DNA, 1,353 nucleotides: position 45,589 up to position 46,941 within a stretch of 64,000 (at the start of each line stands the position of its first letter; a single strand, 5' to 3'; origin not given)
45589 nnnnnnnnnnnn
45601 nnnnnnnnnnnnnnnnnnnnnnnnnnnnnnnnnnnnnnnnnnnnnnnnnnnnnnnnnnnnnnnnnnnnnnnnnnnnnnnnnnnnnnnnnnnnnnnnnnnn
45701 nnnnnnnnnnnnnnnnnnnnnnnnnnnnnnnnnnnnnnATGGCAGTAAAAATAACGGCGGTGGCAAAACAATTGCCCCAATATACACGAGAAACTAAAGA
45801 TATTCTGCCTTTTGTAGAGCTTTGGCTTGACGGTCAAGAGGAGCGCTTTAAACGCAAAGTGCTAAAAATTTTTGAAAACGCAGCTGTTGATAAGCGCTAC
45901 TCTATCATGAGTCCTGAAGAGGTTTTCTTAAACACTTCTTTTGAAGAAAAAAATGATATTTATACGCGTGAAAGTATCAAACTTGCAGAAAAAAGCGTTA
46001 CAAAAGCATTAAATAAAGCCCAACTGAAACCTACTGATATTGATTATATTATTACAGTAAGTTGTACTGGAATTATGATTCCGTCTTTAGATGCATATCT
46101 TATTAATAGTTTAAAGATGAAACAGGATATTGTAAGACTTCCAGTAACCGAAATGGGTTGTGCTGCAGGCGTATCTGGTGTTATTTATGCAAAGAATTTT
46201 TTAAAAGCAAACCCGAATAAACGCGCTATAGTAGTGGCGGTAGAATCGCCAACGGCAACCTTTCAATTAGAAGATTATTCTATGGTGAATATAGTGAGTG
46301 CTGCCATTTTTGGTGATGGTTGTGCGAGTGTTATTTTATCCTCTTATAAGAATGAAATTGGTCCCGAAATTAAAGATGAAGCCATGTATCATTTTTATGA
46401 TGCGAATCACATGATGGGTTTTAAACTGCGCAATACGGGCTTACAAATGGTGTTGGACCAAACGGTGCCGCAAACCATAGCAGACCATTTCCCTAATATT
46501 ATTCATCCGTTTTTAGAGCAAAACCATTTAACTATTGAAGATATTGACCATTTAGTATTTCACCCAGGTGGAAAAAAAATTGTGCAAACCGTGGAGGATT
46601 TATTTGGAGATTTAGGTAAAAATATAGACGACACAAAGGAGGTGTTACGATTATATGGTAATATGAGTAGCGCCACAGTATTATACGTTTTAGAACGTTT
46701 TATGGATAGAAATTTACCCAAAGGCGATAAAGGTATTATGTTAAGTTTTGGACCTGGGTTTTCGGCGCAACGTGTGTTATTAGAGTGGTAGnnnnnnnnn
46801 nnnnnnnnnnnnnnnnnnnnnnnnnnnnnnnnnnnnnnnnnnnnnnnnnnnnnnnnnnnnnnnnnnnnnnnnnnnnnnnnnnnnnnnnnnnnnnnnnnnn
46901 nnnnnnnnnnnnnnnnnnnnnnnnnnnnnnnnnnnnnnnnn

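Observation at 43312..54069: Type III PKS biosynthetic cluster with its own fatty-acid synthase toolkit (srsABC/ars-like phenolic lipid pathway)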

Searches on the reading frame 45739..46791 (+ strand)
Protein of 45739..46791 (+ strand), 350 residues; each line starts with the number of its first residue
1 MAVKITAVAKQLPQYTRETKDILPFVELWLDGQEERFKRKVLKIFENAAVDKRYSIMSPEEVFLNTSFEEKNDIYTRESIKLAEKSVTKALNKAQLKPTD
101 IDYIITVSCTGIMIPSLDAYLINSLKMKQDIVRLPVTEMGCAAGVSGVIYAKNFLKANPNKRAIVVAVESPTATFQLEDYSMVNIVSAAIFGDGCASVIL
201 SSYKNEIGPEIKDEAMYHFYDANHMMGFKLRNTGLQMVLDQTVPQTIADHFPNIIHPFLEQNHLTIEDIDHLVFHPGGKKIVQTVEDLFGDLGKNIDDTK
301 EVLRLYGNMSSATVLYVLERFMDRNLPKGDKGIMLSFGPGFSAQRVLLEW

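Call 3: search_protein_families(library=pfam, proteins=[window:45739-46791:+])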
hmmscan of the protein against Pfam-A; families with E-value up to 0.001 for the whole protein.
window:45739-46791:+ (350 aa): 5 families
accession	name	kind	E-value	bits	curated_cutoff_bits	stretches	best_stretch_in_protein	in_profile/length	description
PF08392.18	FAE1_CUT1_RppA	-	1.4e-20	74.3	27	1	57-205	62-208/290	FAE1/Type III polyketide synthase-like protein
PF00195.25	Chal_sti_synt_N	-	4.9e-20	72.4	27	1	35-201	47-222/225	Chalcone and stilbene synthases, N-terminal domain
PF02797.21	Chal_sti_synt_C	-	3.4e-19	69.8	27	1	222-348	13-147/151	Chalcone and stilbene synthases, C-terminal domain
PF08541.16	ACP_syn_III_C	-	1.3e-15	57.8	26.6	1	259-350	1-90/90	3-Oxoacyl-[acyl-carrier-protein (ACP)] synthase III C terminal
PF08545.16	ACP_syn_III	-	1.7e-06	28.3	24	1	139-205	5-65/80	3-Oxoacyl-[acyl-carrier-protein (ACP)] synthase III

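Call 5: search_protein_families(library=ncbifam, proteins=[window:45739-46791:+], max_evalue=0.01)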
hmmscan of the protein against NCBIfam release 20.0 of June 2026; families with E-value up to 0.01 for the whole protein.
window:45739-46791:+ (350 aa): 16 families
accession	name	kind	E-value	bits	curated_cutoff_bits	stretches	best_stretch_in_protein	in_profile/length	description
NF042429.2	DHPHCoAsyn_DpgA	equivalog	3.8e-52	177.4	425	1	39-350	27-350/350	3,5-dihydroxyphenylacetyl-CoA synthase DpgA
NF006829.0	PRK09352.1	subfamily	1e-23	83.9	249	1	78-350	52-321/322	beta-ketoacyl-ACP synthase 3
TIGR00747.1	fabH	subfamily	7.5e-20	71.2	292.1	1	79-349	51-321/322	beta-ketoacyl-ACP synthase III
NF005703.0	PRK07515.1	equivalog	1.6e-16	60.2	304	1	69-349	86-371/373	beta-ketoacyl-ACP synthase III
NF005541.0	PRK07204.1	equivalog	6.3e-12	45.5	402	2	80-202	53-171/329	beta-ketoacyl-ACP synthase III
NF006720.0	PRK09258.1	equivalog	3.2e-09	36.5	285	1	82-350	64-338/338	3-oxoacyl-ACP synthase III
NF003274.0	PRK04262.1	equivalog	1.1e-08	34.5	244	1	77-341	49-299/347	hydroxymethylglutaryl-CoA synthase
NF004623.0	PRK05963.1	equivalog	1.7e-08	34.1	437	1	81-348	56-326/328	beta-ketoacyl-ACP synthase III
NF053539.1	resorcinol_DarB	exception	2.9e-07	30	550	0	253-336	275-360/377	dialkylresorcinol biosynthesis protein DarB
NF005293.2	PRK06816.1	subfamily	5.6e-07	28.9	450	0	5-180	3-161/378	StlD/DarB family beta-ketosynthase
NF004618.0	PRK05952.1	equivalog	1.1e-05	24.6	455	0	78-125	252-299/384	beta-ketoacyl-ACP synthase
NF005704.0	PRK07516.1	subfamily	3.3e-05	23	412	1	81-174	24-118/389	thiolase domain-containing protein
TIGR01835.1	HMG-CoA-S_prok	equivalog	0.0011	17.9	360.35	1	77-280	47-236/382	hydroxymethylglutaryl-CoA synthase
NF011292.0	PRK14704.1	equivalog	0.0031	16.2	736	1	45-153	28-127/618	anaerobic ribonucleoside triphosphate reductase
NF005308.0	PRK06840.1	equivalog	0.0035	16.4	315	0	79-202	53-174/339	3-oxoacyl-ACP synthase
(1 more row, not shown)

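Call 8: search_solved_structures(query=window:45739-46791:+, max_evalue=1e-10, show_alignments=1)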
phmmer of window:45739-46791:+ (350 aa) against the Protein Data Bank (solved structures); distinct sequences matched with E-value up to 1e-10: 104 (the best 60 are shown).
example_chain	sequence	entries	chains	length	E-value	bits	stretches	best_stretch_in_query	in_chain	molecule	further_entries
4jao_D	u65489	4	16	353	1.4e-51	178.5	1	39-350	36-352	Alpha-pyrone synthesis polyketide synthase-like Pks11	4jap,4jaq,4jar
4jat_A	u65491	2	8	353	3.5e-50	173.9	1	39-350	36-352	Alpha-pyrone synthesis polyketide synthase-like Pks11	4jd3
1u0m_A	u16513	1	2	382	6.3e-44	153.3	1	41-347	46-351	putative polyketide synthase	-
8ysp_A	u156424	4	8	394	7.5e-41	143.2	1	41-350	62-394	CylI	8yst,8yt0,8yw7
4b0n_A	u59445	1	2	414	1.5e-33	119.2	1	69-348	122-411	POLYKETIDE SYNTHASE III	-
6j1m_A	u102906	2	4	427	8e-31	110.3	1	63-348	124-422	A. acutangulus PKS2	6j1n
7cb3_A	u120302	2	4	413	1.7e-30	109.1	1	25-348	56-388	Chalcone/stilbene synthase | Chalcone synthase-like protein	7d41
2h84_A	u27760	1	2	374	3.4e-30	108.2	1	38-344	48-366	Steely1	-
7f0e_A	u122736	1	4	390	4.9e-29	104.4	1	32-348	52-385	EnPKS2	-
1ted_A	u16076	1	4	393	6.4e-29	104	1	26-348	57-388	pks18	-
1tee_A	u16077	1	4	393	7.9e-29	103.7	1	26-348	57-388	pks18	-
6dx8_A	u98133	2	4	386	8e-29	103.7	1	62-348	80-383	Chalcone synthase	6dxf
6dxc_A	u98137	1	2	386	1.5e-28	102.8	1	62-348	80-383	Chalcone synthase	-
1z1e_A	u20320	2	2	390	2e-27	99.1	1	65-348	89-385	stilbene synthase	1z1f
4wum_A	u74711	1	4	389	2.2e-27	98.9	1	37-348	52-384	Chalcone synthase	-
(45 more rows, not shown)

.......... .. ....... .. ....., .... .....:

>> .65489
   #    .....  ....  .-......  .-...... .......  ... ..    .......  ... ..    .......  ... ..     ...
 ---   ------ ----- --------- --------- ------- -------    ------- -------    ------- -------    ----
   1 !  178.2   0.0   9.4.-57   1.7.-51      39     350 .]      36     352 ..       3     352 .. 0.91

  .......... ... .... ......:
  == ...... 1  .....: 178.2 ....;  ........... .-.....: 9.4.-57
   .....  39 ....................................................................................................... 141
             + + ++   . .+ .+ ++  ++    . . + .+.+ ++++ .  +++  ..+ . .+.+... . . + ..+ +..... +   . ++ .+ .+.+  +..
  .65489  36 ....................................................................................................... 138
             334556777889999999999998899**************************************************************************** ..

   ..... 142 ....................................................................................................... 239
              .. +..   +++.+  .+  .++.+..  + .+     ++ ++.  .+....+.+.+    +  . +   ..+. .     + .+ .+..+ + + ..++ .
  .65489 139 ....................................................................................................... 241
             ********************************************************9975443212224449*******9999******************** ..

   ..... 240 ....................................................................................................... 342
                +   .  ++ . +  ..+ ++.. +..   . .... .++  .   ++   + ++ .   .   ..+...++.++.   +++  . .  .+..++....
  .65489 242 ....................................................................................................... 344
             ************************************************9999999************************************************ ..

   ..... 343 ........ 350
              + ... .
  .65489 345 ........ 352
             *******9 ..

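Call 10: find_related_loci(query=window:45739-46791:+, collection=genome_contigs, flank=10000)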
Query window:45739-46791:+ (350 aa) in genome_contigs; peptide patterns used: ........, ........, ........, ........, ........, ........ (x = any residue, [..] = any of these).
599 stretches matched a pattern (row limit reached: there are more); 562 encode a relative of the query (tblastn E <= 1e-3); the best 80 are kept; 80 distinct loci.
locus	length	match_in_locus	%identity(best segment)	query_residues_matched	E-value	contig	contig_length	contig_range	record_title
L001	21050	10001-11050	93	1-350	0e+0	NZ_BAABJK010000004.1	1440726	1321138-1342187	Algibacter aquimarinus strain JCM 18287 sequence04, whole genome shotgun sequence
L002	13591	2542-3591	93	1-350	0e+0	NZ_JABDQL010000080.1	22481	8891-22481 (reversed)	MAG: Winogradskyella sp. isolate Site_C2 k127_1229017, whole genome shotgun sequence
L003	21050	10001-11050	93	1-350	0e+0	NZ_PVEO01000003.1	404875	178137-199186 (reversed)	Jejuia pallidilutea strain DSM 21165 Ga0180990_103, whole genome shotgun sequence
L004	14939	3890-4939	92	1-350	0e+0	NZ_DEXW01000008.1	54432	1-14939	MAG: Winogradskyella sp. UBA3174 UBA3174_contig_4531, whole genome shotgun sequence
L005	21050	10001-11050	92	1-350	0e+0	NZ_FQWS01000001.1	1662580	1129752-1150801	Winogradskyella jejuensis strain DSM 25330, whole genome shotgun sequence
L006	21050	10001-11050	91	1-350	0e+0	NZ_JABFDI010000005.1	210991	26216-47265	Winogradskyella pacifica strain R3187 NODE_5_length_210991_cov_262.88_ID_9, whole genome shotgun sequence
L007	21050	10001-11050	91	1-350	0e+0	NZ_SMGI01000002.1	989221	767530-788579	Winogradskyella wandonensis strain CECT 8445 Ga0244634_102, whole genome shotgun sequence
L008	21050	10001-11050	91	1-350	0e+0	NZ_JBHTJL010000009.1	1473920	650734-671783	Winogradskyella litorisediminis strain CCUG 62215 GCM70027498_16, whole genome shotgun sequence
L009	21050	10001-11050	91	1-350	0e+0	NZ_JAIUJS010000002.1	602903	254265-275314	Winogradskyella vincentii strain 2Y89 scaffold_2_length=602904, whole genome shotgun sequence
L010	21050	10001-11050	91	1-350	0e+0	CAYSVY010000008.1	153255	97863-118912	MAG TPA_asm: uncultured Flavobacteriaceae bacterium isolate SRP342821_co1_58 genome assembly, contig: NODE_52_length_153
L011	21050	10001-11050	91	1-350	0e+0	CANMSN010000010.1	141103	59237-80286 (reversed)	uncultured Flavobacteriaceae bacterium isolate 2-961.fasta genome assembly, contig: NODE_10, whole genome shotgun sequen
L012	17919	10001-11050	91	1-350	0e+0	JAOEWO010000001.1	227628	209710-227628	Winogradskyella sp. isolate AH-135-C11 AH-135-C11_NODE_1, whole genome shotgun sequence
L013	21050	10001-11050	91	1-350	0e+0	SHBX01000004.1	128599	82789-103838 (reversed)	MAG: Winogradskyella sp. isolate MED-G128 Winogradskyella-MED-G128-C4, whole genome shotgun sequence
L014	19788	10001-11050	90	1-350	0e+0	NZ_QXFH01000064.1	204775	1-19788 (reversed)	Flagellimonas lutimaris strain KCTC 22173 383, whole genome shotgun sequence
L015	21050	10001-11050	90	1-350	0e+0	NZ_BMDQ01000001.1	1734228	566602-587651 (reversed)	Winogradskyella haliclonae strain CCM 8681 sequence01, whole genome shotgun sequence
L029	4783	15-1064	88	1-350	0e+0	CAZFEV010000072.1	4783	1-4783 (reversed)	MAG TPA_asm: uncultured Flavobacteriaceae bacterium isolate SRP342821_co1_175 genome assembly, contig: NODE_17453_length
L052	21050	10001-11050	81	1-350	0e+0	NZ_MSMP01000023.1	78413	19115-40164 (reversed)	Tenacibaculum agarivorans strain HZ1 contig23, whole genome shotgun sequence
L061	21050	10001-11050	82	1-350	0e+0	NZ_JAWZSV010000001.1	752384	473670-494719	Polaribacter sp. PL03 contig1, whole genome shotgun sequence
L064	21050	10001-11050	80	1-350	0e+0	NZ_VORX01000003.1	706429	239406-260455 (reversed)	Gelidibacter salicanalis strain IC162 NODE_3_length_706429_cov_183.306, whole genome shotgun sequence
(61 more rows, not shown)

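Call 25: find_homologous_proteins(query=window:45739-46791:+, max_evalue=1e-20)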
Query window:45739-46791:+ (350 aa): 7850 proteins with E <= 1e-20 among 8000 candidates; the best 120 are listed.
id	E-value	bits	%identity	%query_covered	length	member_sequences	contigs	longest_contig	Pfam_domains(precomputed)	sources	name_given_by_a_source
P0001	3.5e-220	747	95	100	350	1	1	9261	PF02797.22,PF08545.17,PF08541.17,PF08392.19,PF00195.26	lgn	-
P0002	5.1e-219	744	95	100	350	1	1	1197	PF02797.22,PF08545.17,PF08541.17,PF08392.19,PF00195.26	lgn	-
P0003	4.9e-215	731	91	100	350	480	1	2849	PF02797.22,PF08545.17,PF08541.17,PF08392.19,PF00195.26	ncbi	-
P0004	2.5e-213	725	91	100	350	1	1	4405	PF02797.22,PF08545.17,PF08541.17,PF08392.19,PF00195.26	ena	-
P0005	1.5e-210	716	90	100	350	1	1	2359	PF02797.22,PF08545.17,PF08541.17,PF08392.19,PF00195.26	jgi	jgi:predicted naringenin-chalcone synthase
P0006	2.8e-210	715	90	100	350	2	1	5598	PF02797.22,PF08545.17,PF08541.17,PF08392.19,PF00195.26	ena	-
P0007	4.1e-210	714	89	100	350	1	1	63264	PF02797.22,PF08545.17,PF08541.17,PF08392.19,PF00195.26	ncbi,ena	-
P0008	2.9e-209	712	89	100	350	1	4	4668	PF02797.22,PF08545.17,PF08541.17,PF08392.19,PF00195.26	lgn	-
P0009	3.4e-209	711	90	100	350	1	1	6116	PF02797.22,PF08545.17,PF08541.17,PF08392.19,PF00195.26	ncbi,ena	-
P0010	3.8e-209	711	89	100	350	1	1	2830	PF02797.22,PF08545.17,PF08541.17,PF08392.19,PF00195.26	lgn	-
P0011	6.6e-209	710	89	100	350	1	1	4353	PF02797.22,PF08545.17,PF08541.17,PF08392.19,PF00195.26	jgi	-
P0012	2.3e-208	709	89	100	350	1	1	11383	PF02797.22,PF08545.17,PF08541.17,PF08392.19,PF00195.26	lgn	-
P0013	3.2e-208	708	89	100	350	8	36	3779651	PF02797.22,PF08545.17,PF08541.17,PF08392.19,PF00195.26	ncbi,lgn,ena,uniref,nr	ncbi:MAG: type III polyketide synthase [Muricauda sp.]|uniref:Type III polyketide synthase n=1 Tax=F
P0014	6.2e-208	707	90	100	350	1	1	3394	PF02797.22,PF08545.17,PF08541.17,PF08392.19,PF00195.26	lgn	-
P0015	8.5e-208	707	88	100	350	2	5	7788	PF02797.22,PF08545.17,PF08541.17,PF08392.19,PF00195.26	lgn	-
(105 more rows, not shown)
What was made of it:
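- JGI names the family 'alkylresorcinol/alkylpyrone synthase' (call 25).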

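Call 44: search_protein_families(library=pfam, proteins=[L003:12018-12578:+, L005:12006-12719:+, L029:1868-2446:+, L064:11924-13150:+], max_evalue=0.05)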
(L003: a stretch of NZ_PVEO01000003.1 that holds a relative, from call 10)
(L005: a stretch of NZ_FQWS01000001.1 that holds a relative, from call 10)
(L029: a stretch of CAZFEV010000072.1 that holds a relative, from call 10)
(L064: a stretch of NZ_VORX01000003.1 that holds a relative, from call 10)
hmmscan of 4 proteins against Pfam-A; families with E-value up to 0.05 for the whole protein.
L003:12018-12578:+ (186 aa): 1 family
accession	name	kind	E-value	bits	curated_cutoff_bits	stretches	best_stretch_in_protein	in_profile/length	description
PF01797.21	Y1_Tnp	-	1.1e-07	32.5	23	1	10-123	5-120/121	Transposase IS200 like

L005:12006-12719:+ (237 aa): 2 families
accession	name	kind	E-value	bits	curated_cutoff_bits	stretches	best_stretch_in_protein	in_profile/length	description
PF13391.12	HNH_2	-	4.7e-10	39.6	21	1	138-189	1-66/66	HNH endonuclease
PF03133.20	TTL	-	0.037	13.7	20.1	0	64-161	164-255/292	Tubulin-tyrosine ligase family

L029:1868-2446:+ (192 aa): 1 family
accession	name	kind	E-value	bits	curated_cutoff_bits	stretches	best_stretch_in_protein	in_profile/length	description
PF13376.11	OmdA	-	2.8e-17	62.9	25.6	1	131-186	5-60/60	Bacteriocin-protection, YdeI or OmpD-Associated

L064:11924-13150:+ (408 aa): 2 families
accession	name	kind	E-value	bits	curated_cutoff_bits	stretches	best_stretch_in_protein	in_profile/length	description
PF02698.23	DUF218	-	5.4e-16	59.2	27.6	1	35-155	3-105/133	DUF218 domain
PF00045.24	Hemopexin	-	4.5e-11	43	21.3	1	300-341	1-38/45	Hemopexin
